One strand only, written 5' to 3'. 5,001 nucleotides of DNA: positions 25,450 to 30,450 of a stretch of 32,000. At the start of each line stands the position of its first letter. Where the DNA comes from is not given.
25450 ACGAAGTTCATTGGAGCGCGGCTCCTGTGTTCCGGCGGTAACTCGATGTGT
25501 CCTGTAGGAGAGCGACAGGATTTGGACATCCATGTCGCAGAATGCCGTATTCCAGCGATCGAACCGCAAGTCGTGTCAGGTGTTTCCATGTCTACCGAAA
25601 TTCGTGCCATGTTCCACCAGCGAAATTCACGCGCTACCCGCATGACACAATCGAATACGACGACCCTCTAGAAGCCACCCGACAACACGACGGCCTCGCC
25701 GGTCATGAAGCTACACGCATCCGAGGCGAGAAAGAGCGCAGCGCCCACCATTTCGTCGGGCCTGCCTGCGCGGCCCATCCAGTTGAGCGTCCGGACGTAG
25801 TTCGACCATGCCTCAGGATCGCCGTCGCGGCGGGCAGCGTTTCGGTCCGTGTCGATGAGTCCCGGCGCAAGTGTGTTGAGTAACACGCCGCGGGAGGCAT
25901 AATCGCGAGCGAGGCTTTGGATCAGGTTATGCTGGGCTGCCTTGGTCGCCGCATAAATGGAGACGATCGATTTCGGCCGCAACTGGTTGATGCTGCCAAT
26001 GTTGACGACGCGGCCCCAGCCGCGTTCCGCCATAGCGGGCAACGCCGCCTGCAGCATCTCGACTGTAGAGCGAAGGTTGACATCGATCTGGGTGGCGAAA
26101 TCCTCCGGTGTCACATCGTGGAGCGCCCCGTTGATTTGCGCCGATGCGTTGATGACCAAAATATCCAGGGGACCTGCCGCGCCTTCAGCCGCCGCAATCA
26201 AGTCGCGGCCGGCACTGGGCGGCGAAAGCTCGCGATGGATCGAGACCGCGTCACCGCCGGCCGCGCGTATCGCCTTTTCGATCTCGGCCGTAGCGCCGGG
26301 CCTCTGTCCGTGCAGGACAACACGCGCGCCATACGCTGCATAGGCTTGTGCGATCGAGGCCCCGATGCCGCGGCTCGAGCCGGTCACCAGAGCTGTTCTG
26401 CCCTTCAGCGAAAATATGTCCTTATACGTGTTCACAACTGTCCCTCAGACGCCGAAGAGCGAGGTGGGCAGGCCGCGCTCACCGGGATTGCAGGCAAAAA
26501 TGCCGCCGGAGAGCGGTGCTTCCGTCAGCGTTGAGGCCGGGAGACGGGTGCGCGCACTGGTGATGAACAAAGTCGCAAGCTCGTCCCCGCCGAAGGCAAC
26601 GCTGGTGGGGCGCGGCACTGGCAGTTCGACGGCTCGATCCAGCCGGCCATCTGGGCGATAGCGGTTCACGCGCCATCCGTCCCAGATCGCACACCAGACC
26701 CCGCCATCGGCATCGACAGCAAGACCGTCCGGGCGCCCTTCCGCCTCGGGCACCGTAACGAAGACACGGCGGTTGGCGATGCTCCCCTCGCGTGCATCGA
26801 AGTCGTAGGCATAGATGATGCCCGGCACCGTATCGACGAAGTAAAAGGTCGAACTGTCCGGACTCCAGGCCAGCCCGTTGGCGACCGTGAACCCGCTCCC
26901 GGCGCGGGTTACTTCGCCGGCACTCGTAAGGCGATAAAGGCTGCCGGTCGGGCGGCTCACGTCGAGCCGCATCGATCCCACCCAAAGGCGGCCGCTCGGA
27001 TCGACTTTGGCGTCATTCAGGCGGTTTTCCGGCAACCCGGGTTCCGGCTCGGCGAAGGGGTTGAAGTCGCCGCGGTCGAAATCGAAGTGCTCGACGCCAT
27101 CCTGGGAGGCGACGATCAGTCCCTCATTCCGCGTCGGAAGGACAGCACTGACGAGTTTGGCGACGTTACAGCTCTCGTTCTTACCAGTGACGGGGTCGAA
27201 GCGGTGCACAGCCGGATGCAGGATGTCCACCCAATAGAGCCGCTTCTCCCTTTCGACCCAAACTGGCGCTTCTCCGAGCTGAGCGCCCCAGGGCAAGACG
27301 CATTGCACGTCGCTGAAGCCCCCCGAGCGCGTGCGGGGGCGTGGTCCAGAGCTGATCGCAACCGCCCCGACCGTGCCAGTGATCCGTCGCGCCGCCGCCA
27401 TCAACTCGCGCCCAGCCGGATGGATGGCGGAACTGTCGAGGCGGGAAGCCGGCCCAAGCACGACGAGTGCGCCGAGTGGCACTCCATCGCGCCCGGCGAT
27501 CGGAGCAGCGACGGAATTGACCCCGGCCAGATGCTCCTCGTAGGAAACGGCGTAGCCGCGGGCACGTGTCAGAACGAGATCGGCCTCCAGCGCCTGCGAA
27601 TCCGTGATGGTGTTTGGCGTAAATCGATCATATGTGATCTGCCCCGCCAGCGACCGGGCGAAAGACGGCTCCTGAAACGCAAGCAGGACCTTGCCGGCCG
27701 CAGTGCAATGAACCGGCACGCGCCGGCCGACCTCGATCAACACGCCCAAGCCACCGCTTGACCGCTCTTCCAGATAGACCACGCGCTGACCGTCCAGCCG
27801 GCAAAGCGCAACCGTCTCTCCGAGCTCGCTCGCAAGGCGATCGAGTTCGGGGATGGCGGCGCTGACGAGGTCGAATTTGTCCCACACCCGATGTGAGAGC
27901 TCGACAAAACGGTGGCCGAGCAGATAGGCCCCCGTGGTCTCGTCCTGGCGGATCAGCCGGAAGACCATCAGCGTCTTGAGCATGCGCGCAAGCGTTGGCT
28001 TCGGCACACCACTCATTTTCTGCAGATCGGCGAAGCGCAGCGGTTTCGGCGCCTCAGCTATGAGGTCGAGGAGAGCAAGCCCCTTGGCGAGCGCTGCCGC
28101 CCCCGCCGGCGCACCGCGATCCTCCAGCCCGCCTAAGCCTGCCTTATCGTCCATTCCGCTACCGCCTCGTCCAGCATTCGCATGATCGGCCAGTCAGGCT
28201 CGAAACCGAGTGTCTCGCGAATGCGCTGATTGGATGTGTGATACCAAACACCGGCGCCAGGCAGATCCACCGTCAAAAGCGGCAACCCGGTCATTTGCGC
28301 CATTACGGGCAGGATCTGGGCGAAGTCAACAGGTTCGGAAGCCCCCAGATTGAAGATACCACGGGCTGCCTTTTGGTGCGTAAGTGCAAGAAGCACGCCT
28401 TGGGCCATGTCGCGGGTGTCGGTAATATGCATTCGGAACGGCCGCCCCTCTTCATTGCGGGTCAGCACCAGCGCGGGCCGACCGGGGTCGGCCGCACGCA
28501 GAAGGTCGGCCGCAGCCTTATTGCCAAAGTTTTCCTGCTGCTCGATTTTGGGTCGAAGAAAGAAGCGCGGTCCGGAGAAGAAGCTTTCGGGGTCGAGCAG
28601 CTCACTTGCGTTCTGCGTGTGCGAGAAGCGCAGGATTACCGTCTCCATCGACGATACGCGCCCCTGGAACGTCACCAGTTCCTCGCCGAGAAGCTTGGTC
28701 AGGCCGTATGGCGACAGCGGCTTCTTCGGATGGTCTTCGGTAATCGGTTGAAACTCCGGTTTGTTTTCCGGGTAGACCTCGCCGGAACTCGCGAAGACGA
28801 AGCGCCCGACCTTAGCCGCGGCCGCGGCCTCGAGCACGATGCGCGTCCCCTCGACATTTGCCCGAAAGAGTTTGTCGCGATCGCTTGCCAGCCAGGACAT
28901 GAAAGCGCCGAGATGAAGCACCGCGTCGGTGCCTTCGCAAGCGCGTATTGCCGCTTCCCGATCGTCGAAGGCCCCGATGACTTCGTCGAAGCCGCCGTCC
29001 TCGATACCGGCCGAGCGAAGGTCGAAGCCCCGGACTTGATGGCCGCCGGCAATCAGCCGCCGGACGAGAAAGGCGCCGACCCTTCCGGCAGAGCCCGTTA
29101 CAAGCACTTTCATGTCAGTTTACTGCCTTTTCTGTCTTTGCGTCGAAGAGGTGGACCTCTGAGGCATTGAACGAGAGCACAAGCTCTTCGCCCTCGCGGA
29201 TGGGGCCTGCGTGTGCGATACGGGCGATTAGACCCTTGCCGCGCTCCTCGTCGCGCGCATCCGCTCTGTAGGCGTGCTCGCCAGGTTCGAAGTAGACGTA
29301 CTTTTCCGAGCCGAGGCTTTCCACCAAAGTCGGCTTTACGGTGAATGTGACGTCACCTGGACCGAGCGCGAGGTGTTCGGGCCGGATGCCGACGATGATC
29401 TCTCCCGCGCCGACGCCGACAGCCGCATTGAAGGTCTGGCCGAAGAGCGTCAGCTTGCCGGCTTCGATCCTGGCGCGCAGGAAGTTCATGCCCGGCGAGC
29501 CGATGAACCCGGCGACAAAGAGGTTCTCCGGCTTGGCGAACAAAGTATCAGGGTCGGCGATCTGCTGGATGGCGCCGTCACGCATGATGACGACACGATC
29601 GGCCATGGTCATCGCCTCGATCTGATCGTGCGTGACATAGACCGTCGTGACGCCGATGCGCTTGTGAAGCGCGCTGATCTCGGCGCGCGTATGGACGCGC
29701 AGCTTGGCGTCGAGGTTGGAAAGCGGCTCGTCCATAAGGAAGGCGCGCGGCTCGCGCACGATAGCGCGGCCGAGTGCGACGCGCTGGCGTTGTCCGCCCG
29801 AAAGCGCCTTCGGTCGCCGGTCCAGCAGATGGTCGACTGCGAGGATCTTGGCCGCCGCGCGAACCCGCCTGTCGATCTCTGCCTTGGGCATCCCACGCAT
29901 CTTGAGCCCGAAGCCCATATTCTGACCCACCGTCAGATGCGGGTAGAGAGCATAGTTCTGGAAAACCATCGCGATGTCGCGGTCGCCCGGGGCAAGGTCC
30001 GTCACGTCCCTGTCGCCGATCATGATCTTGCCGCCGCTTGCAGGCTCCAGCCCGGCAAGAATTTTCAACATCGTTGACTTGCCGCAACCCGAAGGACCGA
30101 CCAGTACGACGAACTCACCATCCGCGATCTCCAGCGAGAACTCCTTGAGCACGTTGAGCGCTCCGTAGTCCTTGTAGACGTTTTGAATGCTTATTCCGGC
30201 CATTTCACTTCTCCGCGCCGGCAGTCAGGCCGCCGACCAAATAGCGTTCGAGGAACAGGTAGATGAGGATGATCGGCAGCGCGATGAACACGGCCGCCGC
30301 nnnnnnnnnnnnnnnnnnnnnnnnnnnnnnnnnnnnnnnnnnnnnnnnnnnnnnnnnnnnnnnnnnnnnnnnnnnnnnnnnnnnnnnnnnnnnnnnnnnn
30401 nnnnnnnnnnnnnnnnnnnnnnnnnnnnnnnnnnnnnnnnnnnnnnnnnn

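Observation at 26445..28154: IclR transcription factor and SMP-30-type lactonase encoded as one 569-aa polypeptide inside a sugar-catabolic operon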

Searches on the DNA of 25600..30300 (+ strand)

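Call 8: search_dna_similar(query=window:25600-30300:+, collection=plasmids, mode=near, max_rows=15)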
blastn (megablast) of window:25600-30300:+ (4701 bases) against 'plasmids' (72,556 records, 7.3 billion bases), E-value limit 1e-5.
Records with a match: 165; places in all: 178; records where one place covers at least 80% of the query: 57.
Best place of each record, by identity: >=99% 19; 95-99% 25; 80-90% 22; 60-80% 99.
By first word of the organism name: Sinorhizobium 68; Rhizobium 55; Agrobacterium 20; Shinella 7; Ensifer 3; Nitratireductor 3; Neorhizobium 2; Pantoea 2; Martelella 1; Paraburkholderia 1; and 3 more.
By predicted mobility (MOB-suite, as given by PLSDB): conjugative 101; non-mobilizable 50; mobilizable 14.
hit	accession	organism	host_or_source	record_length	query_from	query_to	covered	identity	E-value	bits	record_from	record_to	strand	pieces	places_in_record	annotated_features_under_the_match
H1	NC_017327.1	Sinorhizobium meliloti SM11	-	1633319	1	4701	100%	100.0%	0e+0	8682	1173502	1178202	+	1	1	none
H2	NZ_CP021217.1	Sinorhizobium meliloti RU11/001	-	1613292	1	4701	100%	100.0%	0e+0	8682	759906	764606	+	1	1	none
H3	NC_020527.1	Sinorhizobium meliloti 2011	-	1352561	1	4701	100%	99.7%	0e+0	8615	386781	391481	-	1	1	none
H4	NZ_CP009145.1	Sinorhizobium meliloti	Medicago orbicularis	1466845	1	4701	100%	99.7%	0e+0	8615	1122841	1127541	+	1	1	none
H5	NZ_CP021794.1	Sinorhizobium meliloti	Medicago sativa,Single Cell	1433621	1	4701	100%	99.7%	0e+0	8615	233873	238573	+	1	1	none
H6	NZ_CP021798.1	Sinorhizobium meliloti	Medicago sativa,Single Cell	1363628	1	4701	100%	99.7%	0e+0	8615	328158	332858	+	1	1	none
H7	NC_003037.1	Sinorhizobium meliloti 1021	-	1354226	1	4701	100%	99.7%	0e+0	8608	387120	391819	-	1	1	none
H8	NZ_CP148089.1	Sinorhizobium meliloti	Medicago sativa,cell culture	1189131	1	4701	100%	99.5%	0e+0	8560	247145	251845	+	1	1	record has no annotation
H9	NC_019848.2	Sinorhizobium meliloti GR4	-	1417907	1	4701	100%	99.5%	0e+0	8554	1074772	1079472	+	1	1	record has no annotation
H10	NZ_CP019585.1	Sinorhizobium meliloti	Medicago arborea,tissue sample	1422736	4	4701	100%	99.6%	0e+0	8565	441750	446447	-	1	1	record has no annotation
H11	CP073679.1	Sinorhizobium meliloti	Medicago truncatula,cell culture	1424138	4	4701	100%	99.5%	0e+0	8549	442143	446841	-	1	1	ABC transporter ATP-binding protein | SDR family oxidoreductase | carbohydrate ABC transporter permease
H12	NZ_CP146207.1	Sinorhizobium meliloti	-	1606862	4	4701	100%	99.5%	0e+0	8538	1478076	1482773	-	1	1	none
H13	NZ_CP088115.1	Sinorhizobium meliloti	cell culture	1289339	4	4701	100%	99.5%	0e+0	8536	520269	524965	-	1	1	none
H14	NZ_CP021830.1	Sinorhizobium meliloti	Medicago truncatula,Single Cell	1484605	1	4701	100%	99.4%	0e+0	8527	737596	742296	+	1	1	record has no annotation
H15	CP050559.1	Sinorhizobium meliloti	Melilotus officinalis,cell culture,root ...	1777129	1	4701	100%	99.4%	0e+0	8527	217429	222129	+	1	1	helix-turn-helix domain-containing protein | ABC transporter ATP-binding protein | NAD(P)-dependent oxidoreductase | SDR family oxidoreductase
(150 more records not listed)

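Call 10: get_annotated_region(hit=H7, flank=9000)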
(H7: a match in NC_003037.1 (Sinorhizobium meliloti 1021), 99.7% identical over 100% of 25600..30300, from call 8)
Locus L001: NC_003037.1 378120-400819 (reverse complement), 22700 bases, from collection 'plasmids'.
description: Sinorhizobium meliloti 1021 plasmid pSymA, complete sequence
organism: Sinorhizobium meliloti 1021 (NCBI taxid 266834)
taxonomy: Bacteria; Pseudomonadota; Alphaproteobacteria; Hyphomicrobiales; Rhizobiaceae; Sinorhizobium; Sinorhizobium meliloti; Sinorhizobium meliloti 1021
host: -; source: -; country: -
typing (MOB-suite, as given by PLSDB): conjugative; relaxase MOBQ; mating-pair formation MPF_T
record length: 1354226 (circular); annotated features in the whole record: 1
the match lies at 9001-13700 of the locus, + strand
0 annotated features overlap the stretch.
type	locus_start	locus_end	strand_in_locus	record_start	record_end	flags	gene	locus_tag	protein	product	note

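Call 11: get_annotated_region(hit=H15, flank=9000)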
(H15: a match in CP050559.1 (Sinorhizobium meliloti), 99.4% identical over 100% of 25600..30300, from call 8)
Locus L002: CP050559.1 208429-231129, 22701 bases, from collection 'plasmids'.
description: Sinorhizobium meliloti strain RCAM1115 plasmid p_1, complete sequence
organism: Sinorhizobium meliloti (NCBI taxid 382)
taxonomy: Bacteria; Pseudomonadota; Alphaproteobacteria; Hyphomicrobiales; Rhizobiaceae; Sinorhizobium; Sinorhizobium meliloti
host: -; source: Melilotus officinalis,cell culture,root nodule; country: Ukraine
typing (MOB-suite, as given by PLSDB): conjugative; relaxase MOBQ,MOBQ; mating-pair formation MPF_T
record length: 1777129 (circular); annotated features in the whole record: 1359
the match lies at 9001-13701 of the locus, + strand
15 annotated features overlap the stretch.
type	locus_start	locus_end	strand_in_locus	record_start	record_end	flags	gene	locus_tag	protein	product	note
CDS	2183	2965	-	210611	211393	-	-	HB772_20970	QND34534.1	ABC transporter permease subunit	-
CDS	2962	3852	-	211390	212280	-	-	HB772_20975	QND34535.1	ABC transporter permease subunit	-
CDS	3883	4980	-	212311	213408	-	-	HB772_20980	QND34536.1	ABC transporter substrate-binding protein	-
CDS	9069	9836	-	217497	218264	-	-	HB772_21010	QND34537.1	SDR family oxidoreductase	-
CDS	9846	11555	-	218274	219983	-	-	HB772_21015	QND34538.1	helix-turn-helix domain-containing protein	-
CDS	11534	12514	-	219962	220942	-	-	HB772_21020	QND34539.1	NAD(P)-dependent oxidoreductase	-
CDS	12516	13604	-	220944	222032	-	-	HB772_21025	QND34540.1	ABC transporter ATP-binding protein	-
CDS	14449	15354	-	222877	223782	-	-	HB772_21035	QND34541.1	sugar ABC transporter permease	-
CDS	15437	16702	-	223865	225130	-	-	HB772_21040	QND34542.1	sugar ABC transporter substrate-binding protein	-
CDS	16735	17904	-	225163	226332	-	-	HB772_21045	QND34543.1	mandelate racemase/muconate lactonizing enzyme family protein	-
CDS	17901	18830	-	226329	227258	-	-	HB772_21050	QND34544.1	dihydrodipicolinate synthase family protein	-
CDS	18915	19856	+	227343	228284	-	-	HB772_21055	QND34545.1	2-dehydro-3-deoxygalactonokinase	-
CDS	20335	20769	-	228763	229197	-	-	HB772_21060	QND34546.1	two pore domain potassium channel family protein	-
CDS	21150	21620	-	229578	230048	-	-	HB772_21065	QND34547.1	histidine kinase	-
CDS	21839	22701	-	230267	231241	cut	arcC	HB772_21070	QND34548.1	carbamate kinase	-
